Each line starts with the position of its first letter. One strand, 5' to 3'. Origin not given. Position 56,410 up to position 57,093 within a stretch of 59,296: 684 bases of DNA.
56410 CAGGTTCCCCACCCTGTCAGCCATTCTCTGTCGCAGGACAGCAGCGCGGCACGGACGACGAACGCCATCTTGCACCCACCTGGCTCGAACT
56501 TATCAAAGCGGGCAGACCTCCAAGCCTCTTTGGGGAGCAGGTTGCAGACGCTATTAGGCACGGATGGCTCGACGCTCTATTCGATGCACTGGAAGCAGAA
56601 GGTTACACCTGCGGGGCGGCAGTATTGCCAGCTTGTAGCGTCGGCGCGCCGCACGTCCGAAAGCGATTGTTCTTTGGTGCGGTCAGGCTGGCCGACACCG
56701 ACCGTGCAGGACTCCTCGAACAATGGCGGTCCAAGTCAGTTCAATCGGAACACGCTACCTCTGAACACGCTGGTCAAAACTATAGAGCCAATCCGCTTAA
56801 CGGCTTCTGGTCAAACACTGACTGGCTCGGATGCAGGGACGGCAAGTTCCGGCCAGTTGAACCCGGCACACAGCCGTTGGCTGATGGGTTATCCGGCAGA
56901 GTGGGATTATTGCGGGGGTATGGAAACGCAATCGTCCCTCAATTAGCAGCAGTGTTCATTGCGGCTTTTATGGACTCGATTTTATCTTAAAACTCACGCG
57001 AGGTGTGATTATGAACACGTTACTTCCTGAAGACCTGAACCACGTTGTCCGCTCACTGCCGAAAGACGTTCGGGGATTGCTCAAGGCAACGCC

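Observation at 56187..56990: C5-methyltransferase locus in which two overlapping frames both read like methyltransferase sequence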

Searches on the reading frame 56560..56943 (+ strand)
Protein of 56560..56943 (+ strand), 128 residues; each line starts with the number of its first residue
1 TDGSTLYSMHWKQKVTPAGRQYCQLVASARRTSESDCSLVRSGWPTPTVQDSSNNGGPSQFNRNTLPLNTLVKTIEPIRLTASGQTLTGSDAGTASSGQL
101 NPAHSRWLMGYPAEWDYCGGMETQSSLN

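Call 3: search_protein_families(library=pfam, proteins=[window:56575-56943:+], max_evalue=1)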
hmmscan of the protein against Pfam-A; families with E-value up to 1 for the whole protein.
window:56575-56943:+ (123 aa): 0 families

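Call 10: find_homologous_proteins(query=window:56575-56943:+)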
Query window:56575-56943:+ (123 aa): 176 proteins with E <= 0.001 among 185 candidates; the best 120 are listed.
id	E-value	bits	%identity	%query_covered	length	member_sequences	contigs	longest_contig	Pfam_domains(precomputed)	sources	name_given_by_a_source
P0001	7.6e-35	138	57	98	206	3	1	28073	-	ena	-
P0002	4.1e-32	129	43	94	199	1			-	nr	nr:hypothetical protein [Swingsia samuiensis]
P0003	5.4e-26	109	52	99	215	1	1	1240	-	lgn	-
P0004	6.3e-26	109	52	98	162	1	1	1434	-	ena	-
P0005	1.3e-25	108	40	98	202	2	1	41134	-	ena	-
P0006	1.5e-25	108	40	98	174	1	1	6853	-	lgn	-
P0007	4.2e-25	106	50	98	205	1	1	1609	-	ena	-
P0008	1.0e-24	105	50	98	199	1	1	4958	-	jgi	jgi:hypothetical protein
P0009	2.1e-24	104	37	92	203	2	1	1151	-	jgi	-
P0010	3.3e-24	104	40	98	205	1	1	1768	-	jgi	jgi:hypothetical protein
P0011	3.6e-24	103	55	52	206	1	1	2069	-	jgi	jgi:hypothetical protein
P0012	3.7e-24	103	37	98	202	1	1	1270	-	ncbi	-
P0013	1.0e-23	102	50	93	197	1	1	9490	-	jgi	jgi:hypothetical protein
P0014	2.0e-23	101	38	98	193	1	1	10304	-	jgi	jgi:hypothetical protein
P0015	4.6e-23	100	36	98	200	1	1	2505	-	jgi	jgi:hypothetical protein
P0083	6.5e-16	77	31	92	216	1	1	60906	-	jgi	jgi:hypothetical protein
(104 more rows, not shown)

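Call 13: find_encoding_contigs(protein=P0001, flank=3000, max_places=2)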
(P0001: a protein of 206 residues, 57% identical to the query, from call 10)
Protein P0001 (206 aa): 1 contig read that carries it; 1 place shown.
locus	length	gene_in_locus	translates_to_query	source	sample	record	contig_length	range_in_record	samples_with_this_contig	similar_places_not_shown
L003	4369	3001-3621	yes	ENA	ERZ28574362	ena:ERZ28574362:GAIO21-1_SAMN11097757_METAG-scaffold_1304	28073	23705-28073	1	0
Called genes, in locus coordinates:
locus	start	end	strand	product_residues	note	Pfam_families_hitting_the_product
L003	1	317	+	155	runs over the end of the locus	-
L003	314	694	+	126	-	-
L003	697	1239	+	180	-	-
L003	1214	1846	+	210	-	-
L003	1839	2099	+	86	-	PF24751:DUF7696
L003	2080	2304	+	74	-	-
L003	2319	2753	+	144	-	-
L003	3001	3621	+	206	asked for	-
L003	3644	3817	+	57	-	-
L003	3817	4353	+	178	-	-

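Call 14: find_encoding_contigs(protein=P0083, flank=3000, max_places=2)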
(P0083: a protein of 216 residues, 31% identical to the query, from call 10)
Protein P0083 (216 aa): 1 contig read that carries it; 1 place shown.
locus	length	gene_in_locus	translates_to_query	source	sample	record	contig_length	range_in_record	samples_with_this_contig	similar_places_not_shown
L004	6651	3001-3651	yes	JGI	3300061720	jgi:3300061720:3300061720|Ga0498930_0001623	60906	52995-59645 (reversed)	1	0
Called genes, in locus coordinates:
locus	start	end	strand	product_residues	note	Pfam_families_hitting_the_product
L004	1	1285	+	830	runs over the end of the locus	PF05048:NosD (faint), PF13229:Beta_helix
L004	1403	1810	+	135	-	PF00959:Phage_lysozyme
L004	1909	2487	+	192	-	-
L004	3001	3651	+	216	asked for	-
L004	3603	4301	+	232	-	-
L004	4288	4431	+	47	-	-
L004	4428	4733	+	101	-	-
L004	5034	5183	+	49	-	-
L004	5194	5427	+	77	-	PF13560:HTH_31, PF01381:HTH_3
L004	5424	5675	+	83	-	-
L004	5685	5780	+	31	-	-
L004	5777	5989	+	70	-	-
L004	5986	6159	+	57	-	-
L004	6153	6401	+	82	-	-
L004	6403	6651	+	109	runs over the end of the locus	-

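Call 47: search_protein_families(library=phrogs, proteins=[P0001, P0003, P0005], max_evalue=0.01)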
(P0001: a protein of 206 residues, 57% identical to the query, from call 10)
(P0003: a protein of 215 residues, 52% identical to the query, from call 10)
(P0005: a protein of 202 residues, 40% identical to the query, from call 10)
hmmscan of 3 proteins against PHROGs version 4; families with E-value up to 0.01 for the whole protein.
P0001 (206 aa): 3 families
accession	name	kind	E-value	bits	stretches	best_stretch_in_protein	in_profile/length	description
phrog_1008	-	other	5.6e-35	122.3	2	9-127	35-151/329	DNA methyltransferase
phrog_31772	-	other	1e-24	88.4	1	107-204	41-143/145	DNA methyltransferase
phrog_27243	-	unknown function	1.7e-10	42.1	1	106-158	92-143/248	-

P0003 (215 aa): 3 families
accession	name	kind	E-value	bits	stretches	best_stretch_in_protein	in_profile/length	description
phrog_1008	-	other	1.8e-30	107.5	2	6-138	14-150/329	DNA methyltransferase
phrog_31772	-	other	4.5e-24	86.3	1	120-214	40-144/145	DNA methyltransferase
phrog_27243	-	unknown function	0.0056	17.4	0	166-204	164-202/248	-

P0005 (202 aa): 3 families
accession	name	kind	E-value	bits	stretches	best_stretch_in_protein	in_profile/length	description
phrog_31772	-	other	4.8e-27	96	1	89-190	31-142/145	DNA methyltransferase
phrog_1008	-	other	1.6e-24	87.9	1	11-183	82-286/329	DNA methyltransferase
phrog_27243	-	unknown function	0.0028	18.4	0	58-184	94-204/248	-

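Call 48: search_protein_families(library=ncbifam, proteins=[P0001, P0003, P0005], max_evalue=0.01)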
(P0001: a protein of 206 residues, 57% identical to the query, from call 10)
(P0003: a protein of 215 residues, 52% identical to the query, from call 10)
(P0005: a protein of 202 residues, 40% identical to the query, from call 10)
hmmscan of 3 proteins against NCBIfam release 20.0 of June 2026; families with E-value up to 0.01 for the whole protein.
P0001 (206 aa): 0 families

P0003 (215 aa): 0 families

P0005 (202 aa): 0 families

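Call 50: search_dna_similar(query=window:56560-56943:+, collection=phages, mode=protein, max_rows=40, rows=spread)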
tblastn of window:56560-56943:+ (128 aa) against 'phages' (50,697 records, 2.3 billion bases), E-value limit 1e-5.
Records with a match: 256; places in all: 260; records where one place covers at least 80% of the query: 182.
Best place of each record, by identity: 60-80% 7; <60% 249.
By first word of the organism name: Escherichia 74; Klebsiella 50; Salmonella 23; Rhodobacter 23; Burkholderia 19; Xanthomonas 13; Arthrobacter 9; Pseudomonas 8; Edwardsiella 5; Erwinia 5; and 14 more.
By host as written in the record: Escherichia coli 40; Rhodobacter capsulatus YW1 23; Klebsiella pneumoniae 18; Burkholderia sp. 15; - 12; Escherichia coli O18:K1:H7 9; Salmonella sp. 8; Arthrobacter globiformis B-2979 5; and 85 more.
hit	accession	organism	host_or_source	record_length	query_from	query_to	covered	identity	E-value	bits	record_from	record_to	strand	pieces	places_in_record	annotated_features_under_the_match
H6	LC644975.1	Komagataeibacter phage phiKX1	Komagataeibacter xylinus NBRC 13772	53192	1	118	92%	59.1%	2e-21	185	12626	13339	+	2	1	hypothetical protein (x2)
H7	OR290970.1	Klebsiella phage SAKp02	Klebsiella pneumoniae B3768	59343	3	123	95%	55.7%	1e-12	125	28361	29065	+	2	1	putative C-specific methylase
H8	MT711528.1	Escherichia phage vB_EcoS_fTaEco03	Escherichia coli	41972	3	118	91%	56.9%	2e-33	127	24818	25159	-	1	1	DNA cytosine methyltransferase | putative methyltransferase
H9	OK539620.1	Escherichia phage NTEC3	Escherichia coli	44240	3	118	91%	56.9%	3e-33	127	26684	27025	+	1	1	methyltransferase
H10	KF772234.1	Edwardsiella phage eiAU-183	Edwardsiella ictaluri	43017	3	118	91%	54.2%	7e-15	131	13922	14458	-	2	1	methyltransferase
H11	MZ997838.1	Escherichia phage ULINTec2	Escherichia coli APEC 45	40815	3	119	91%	52.0%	5e-33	126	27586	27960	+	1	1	putative C-specific methylase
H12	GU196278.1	Escherichia phage K1H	Escherichia coli O18:K1:H7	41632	3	119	91%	52.0%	6e-33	126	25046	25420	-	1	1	putative C-specific methylase | putative Mte8-like protein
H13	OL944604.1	Erwinia phage Gungnir39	Erwinia iniecta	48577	3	119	91%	51.0%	2e-16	147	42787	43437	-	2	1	DNA cytosine methyltransferase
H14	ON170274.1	Ralstonia phage YO163_3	Ralstonia solanacearum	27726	1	126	98%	45.0%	6e-14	121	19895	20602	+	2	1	record has no annotation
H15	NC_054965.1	Klebsiella phage LASTA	Klebsiella pneumoniae NI9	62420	3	125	96%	43.7%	1e-18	86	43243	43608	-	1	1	DNA cytosine methyltransferase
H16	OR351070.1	Pseudomonas phage Riah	Pseudomonas aeruginosa isolate 20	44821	3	128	98%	41.7%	1e-20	92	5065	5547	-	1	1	none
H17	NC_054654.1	Klebsiella phage vB_KpnS_ZX4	Klebsiella pneumoniae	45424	3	116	89%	44.6%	3e-28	113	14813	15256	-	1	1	putative C-specific methylase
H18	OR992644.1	Escherichia phage EP-B-K_E2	Escherichia coli (EPEC)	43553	3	126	97%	40.7%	2e-29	116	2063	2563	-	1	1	record has no annotation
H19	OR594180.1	Escherichia phage vB_EcoM_SHAK7693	Escherichia sp.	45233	3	126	97%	40.0%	2e-31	122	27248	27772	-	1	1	DNA methyltransferase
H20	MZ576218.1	Escherichia phage vB_EcoS-phiEc4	Escherichia coli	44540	3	119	91%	41.8%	3e-29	115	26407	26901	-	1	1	putative methyltransferase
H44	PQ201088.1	Arthrobacter phage Chickaboom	Arthrobacter globiformis B-2979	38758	44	99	44%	48.4%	4e-6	50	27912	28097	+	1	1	42: DNA methyltransferase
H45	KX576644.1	Mycobacterium phage WillSterrel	Mycobacterium smegmatis mc2 155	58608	45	75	24%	71.0%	5e-6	50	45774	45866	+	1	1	DNA methylase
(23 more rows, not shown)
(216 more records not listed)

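Call 51: get_annotated_region(hit=H12, flank=1200)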
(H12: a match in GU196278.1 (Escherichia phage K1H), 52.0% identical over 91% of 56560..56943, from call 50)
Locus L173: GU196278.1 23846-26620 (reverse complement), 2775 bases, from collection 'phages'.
description: Escherichia phage K1H, complete genome.
organism: Escherichia phage K1H (NCBI taxid 698487)
taxonomy: Viruses; Duplodnaviria; Heunggongvirae; Uroviricota; Caudoviricetes; Guernseyvirinae; Kagunavirus; Kagunavirus K1H
host: Escherichia coli O18:K1:H7; source: -; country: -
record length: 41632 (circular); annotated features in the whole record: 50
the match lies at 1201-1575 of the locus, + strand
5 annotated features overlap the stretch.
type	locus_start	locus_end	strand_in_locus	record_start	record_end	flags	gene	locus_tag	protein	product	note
CDS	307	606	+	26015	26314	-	-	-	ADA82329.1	hypothetical protein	ORF31; similar to SETP3 and KS5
CDS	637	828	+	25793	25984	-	-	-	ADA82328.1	hypothetical protein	ORF30; similar to SETP3 and KS5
CDS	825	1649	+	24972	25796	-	-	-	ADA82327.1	putative C-specific methylase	ORF29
CDS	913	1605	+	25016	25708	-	-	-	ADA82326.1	putative Mte8-like protein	ORF28; similar to Bcep6B, N15 and e15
CDS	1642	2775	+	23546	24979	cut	-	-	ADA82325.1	putative helicase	ORF27; similar to KS5 and BPP-1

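Call 52: get_annotated_region(hit=H8, flank=1200)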
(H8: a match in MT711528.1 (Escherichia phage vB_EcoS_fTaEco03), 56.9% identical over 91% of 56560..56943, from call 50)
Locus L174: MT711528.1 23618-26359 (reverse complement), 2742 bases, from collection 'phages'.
description: Escherichia phage vB_EcoS_fTaEco03, complete genome.
organism: Escherichia phage vB_EcoS_fTaEco03 (NCBI taxid 2762431)
taxonomy: Viruses; Duplodnaviria; Heunggongvirae; Uroviricota; Caudoviricetes; Guernseyvirinae; Kagunavirus
host: Escherichia coli; source: -; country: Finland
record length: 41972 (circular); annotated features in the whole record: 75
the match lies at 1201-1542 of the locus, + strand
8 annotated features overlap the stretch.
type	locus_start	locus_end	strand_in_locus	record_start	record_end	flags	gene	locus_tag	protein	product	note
CDS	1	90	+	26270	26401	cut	-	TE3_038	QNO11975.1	hypothetical protein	-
CDS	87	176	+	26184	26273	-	-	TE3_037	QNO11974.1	hypothetical protein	-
CDS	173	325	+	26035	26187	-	-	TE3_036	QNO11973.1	hypothetical protein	-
CDS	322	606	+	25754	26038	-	-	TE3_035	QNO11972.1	putative endonuclease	amino acids 16-82 belong to VRR_NUC superfamily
CDS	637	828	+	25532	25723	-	-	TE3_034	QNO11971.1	hypothetical protein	-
CDS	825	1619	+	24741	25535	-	-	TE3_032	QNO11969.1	DNA cytosine methyltransferase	Amino acids 5-162 belong to Cyt_C5_DNA_methylase superfamily.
CDS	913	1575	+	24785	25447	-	-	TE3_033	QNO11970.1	putative methyltransferase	putative Mte8-like protein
CDS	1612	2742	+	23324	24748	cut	-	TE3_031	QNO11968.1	DNA helicase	belongs to HepA superfamily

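Call 55: get_annotated_region(hit=H44, flank=1500)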
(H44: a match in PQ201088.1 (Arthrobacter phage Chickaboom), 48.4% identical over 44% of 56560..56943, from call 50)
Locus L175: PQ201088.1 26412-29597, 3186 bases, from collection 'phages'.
description: Arthrobacter phage Chickaboom, complete genome.
organism: Arthrobacter phage Chickaboom (NCBI taxid 3250803)
taxonomy: Viruses; Duplodnaviria; Heunggongvirae; Uroviricota; Caudoviricetes
host: Arthrobacter globiformis B-2979; source: -; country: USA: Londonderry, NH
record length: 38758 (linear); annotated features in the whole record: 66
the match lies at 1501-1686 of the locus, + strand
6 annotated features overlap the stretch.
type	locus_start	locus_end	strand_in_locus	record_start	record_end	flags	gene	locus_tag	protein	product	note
CDS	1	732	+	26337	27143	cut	40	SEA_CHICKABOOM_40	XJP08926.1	RecT-like DNA pairing protein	-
CDS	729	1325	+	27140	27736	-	41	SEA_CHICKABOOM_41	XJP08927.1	DNA methyltransferase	-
CDS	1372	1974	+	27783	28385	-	42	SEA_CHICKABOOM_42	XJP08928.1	DNA methyltransferase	-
CDS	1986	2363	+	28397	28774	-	43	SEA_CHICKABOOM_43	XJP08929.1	helix-turn-helix DNA binding domain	-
CDS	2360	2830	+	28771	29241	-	44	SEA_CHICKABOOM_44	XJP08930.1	RusA-like resolvase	-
CDS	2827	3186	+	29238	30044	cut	45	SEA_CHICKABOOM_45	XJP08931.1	helix-turn-helix DNA binding domain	-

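Call 56: get_annotated_region(hit=H45, flank=1500)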
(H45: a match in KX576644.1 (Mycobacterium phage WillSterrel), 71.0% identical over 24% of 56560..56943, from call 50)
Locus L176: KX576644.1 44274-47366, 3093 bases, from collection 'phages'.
description: Mycobacterium phage WillSterrel, complete genome.
organism: Mycobacterium phage WillSterrel (NCBI taxid 1897769)
taxonomy: Viruses; Duplodnaviria; Heunggongvirae; Uroviricota; Caudoviricetes; Gracegardnervirinae; Cheoctovirus; Cheoctovirus willsterrel
host: Mycobacterium smegmatis mc2 155; source: soil; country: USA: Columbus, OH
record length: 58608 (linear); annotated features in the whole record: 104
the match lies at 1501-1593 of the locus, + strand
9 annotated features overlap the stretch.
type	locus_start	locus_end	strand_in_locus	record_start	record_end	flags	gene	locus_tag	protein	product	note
CDS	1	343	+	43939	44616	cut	-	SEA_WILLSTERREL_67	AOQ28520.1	hypothetical protein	-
CDS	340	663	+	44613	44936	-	-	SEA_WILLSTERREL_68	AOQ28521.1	hypothetical protein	-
CDS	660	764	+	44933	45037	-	-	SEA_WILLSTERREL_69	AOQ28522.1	hypothetical protein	-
CDS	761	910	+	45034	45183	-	-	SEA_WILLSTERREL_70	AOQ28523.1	hypothetical protein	-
CDS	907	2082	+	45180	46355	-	-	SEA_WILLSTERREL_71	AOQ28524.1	DNA methylase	-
CDS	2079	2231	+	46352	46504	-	-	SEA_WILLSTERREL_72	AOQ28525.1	hypothetical protein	-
CDS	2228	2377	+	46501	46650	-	-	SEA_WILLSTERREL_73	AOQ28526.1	hypothetical protein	-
CDS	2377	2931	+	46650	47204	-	-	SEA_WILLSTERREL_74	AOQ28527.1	G-I-Y Y-I-G endonuclease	-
CDS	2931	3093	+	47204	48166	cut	-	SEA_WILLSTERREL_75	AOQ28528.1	hypothetical protein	-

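Call 82: list_cluster_members(proteins=[L173:913-1602:+, L173:825-1646:+])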
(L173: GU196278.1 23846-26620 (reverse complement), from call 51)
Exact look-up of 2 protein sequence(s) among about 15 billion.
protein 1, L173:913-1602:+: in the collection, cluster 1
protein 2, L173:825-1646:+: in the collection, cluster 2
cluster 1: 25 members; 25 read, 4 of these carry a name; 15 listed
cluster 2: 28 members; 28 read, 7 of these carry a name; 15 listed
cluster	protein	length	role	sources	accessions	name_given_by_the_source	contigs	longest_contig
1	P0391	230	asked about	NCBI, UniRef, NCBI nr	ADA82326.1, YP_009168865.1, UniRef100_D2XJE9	DNA methyltransferase [Escherichia phage K1H] | Putative Mte8-like protein n=1 Tax=Escherichia phage K1H TaxID=698487 RepID=D2XJE9_9CAUD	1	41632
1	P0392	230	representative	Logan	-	-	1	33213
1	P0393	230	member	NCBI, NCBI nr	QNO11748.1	putative methyltransferase [Escherichia phage vB_EcoS_fKuEco01]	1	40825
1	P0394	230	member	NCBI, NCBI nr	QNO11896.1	putative methyltransferase [Escherichia phage vB_EcoS_fTaEco01]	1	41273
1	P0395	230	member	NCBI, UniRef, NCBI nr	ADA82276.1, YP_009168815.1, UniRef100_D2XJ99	putative Mte8-like protein [Escherichia phage K1G] | Putative Mte8-like protein n=1 Tax=Escherichia phage K1G TaxID=698486 RepID=D2XJ99_9CAUD | DNA methyltransferase [Escherichia phage K1G]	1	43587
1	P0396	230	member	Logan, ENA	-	-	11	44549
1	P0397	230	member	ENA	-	-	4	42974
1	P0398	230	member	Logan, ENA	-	-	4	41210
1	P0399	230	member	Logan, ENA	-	-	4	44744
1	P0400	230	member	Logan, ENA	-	-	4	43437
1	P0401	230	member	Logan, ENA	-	-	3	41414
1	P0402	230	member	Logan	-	-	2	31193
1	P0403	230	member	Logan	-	-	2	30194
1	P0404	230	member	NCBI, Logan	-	-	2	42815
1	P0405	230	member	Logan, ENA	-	-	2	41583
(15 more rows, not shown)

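Call 94: search_dna_similar(query=L173:913-1602:+, collection=plasmids, mode=protein, max_rows=40, rows=spread)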
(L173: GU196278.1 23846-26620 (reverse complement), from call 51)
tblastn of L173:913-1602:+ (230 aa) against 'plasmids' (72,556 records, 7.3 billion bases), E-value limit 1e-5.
Records with a match: 27; places in all: 31; records where one place covers at least 80% of the query: 0.
Best place of each record, by identity: <60% 27.
By first word of the organism name: Ralstonia 13; Salmonella 5; Citrobacter 2; Klebsiella 2; Arsenophonus 1; Marinobacter 1; Rhodoplanes 1; Enterobacter 1; Sphingomonas 1.
By predicted mobility (MOB-suite, as given by PLSDB): non-mobilizable 17; mobilizable 10.
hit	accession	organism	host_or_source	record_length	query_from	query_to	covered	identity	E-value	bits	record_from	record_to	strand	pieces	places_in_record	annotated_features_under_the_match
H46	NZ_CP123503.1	Arsenophonus sp. aPb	Lysandra bellargus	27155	99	230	57%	44.4%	1e-31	129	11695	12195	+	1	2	DNA cytosine methyltransferase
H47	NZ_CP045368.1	Marinobacter sp. THAF39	pure culture,Surface of a polyethylene ...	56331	100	230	57%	40.2%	6e-20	95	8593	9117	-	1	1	DNA cytosine methyltransferase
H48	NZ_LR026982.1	Rhodoplanes serenus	-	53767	100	226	55%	38.8%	2e-16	85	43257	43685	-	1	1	DNA cytosine methyltransferase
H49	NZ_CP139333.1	Enterobacter hormaechei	Single microbial strain,tomato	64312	100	218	52%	38.9%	2e-25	110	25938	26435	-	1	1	DNA cytosine methyltransferase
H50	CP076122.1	Ralstonia solanacearum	Solanum muricatum,cell culture,stem,stem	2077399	105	230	55%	36.6%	2e-12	73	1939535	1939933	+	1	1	DNA cytosine methyltransferase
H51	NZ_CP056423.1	Citrobacter sp. RHBSTW-00524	culture,Wastewater effluent sample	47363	100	224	54%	35.4%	8e-15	80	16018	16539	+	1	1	DNA cytosine methyltransferase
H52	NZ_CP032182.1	Citrobacter freundii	-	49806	100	224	54%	35.4%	1e-14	80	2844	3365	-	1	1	DNA cytosine methyltransferase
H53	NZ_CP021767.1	Ralstonia solanacearum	Solanum lycopersicum,Tomato with ...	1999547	124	224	44%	40.8%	3e-14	79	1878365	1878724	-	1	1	none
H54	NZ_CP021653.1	Ralstonia solanacearum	Solanum lycopersicum,Tomato with ...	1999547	124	224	44%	40.8%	3e-14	78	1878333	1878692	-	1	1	none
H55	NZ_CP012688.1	Ralstonia solanacearum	Solanum commersonii,whole organism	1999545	124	224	44%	40.8%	3e-14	78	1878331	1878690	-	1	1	none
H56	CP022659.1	Salmonella enterica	river water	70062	100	227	56%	32.2%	6e-12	72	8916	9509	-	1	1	DNA cytosine methyltransferase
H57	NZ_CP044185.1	Salmonella enterica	-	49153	100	229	57%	31.6%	2e-13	76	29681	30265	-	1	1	DNA cytosine methyltransferase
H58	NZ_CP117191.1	Salmonella enterica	cell culture,anthropogenic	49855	100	229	57%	31.6%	2e-13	76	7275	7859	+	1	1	DNA cytosine methyltransferase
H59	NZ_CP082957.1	Salmonella enterica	mixed culture,anthropogenic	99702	100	229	57%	31.6%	2e-13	76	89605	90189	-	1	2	DNA cytosine methyltransferase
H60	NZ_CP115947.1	Ralstonia solanacearum MolK2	Musa sp.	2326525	136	230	41%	43.0%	2e-13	76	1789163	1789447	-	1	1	record has no annotation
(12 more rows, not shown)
